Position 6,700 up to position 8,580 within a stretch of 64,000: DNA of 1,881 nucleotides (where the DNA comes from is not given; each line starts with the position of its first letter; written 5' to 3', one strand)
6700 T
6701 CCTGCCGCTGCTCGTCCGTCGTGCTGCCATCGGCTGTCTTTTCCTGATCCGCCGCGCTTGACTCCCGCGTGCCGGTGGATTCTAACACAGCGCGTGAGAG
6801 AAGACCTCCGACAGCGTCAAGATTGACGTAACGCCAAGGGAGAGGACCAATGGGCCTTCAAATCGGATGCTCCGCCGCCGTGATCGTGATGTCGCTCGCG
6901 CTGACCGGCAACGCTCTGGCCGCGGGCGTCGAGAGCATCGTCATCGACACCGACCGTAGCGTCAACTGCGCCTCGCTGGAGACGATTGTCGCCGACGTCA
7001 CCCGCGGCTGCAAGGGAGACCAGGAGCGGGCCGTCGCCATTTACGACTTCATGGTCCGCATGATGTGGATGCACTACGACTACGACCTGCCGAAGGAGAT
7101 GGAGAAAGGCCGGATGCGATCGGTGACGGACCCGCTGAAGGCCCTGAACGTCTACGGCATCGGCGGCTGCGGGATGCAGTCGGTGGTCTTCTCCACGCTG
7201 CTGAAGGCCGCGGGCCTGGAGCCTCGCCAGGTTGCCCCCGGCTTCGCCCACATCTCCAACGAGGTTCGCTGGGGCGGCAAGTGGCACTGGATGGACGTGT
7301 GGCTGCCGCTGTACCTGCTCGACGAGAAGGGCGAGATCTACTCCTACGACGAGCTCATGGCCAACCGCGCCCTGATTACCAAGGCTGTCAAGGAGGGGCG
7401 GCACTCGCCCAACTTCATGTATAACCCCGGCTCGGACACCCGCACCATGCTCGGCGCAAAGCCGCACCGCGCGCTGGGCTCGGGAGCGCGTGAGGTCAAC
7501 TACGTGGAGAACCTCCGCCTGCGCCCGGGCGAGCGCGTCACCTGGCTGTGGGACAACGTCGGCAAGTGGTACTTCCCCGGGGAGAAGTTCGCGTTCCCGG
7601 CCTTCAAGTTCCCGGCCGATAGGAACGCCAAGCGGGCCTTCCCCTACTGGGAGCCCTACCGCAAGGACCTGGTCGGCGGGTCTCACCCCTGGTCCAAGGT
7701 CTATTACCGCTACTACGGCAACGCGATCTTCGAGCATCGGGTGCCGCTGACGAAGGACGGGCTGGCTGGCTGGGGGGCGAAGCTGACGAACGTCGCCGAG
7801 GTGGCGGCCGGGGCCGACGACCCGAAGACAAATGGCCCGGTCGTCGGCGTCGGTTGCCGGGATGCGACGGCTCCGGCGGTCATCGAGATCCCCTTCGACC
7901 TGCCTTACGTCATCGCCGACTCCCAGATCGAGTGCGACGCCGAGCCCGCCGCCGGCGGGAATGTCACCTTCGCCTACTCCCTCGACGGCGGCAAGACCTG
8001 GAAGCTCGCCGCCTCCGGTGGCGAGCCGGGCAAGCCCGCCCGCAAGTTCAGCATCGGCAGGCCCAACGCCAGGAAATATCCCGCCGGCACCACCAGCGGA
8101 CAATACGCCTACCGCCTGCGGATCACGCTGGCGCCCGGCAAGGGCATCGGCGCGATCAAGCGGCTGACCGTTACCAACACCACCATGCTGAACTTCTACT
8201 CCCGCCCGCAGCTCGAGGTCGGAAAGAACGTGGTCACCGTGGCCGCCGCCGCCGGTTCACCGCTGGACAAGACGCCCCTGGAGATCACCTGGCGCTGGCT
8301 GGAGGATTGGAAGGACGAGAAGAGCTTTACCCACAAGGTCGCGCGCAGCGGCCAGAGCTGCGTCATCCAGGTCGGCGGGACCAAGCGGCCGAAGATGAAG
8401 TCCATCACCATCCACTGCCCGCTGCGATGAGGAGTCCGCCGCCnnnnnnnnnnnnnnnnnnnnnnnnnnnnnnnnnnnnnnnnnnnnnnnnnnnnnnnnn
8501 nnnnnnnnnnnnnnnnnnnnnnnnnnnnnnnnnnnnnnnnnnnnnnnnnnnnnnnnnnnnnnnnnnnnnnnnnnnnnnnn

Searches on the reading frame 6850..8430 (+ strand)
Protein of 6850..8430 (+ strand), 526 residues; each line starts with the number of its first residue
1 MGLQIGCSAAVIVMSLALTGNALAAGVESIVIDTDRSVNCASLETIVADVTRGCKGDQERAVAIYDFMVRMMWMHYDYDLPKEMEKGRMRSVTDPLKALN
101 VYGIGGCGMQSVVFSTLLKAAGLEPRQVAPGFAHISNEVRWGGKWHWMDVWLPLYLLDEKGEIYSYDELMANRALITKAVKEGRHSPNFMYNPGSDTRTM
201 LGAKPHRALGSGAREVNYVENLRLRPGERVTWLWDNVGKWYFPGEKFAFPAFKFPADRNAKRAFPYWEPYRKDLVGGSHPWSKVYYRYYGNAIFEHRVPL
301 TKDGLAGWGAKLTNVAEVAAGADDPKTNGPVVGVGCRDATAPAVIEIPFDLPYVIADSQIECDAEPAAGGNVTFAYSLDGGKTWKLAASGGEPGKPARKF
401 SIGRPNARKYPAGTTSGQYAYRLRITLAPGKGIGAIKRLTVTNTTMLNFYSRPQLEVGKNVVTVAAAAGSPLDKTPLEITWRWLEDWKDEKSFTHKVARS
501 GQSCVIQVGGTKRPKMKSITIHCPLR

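Call 55: search_protein_families(library=pfam, proteins=[window:6850-8430:+], max_evalue=0.00001)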
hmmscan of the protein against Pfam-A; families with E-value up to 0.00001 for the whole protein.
window:6850-8430:+ (526 aa): 1 family
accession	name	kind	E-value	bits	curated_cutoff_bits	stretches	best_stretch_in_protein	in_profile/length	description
PF01841.26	Transglut_core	-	3.5e-08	34.1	23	1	45-153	2-99/108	Transglutaminase-like superfamily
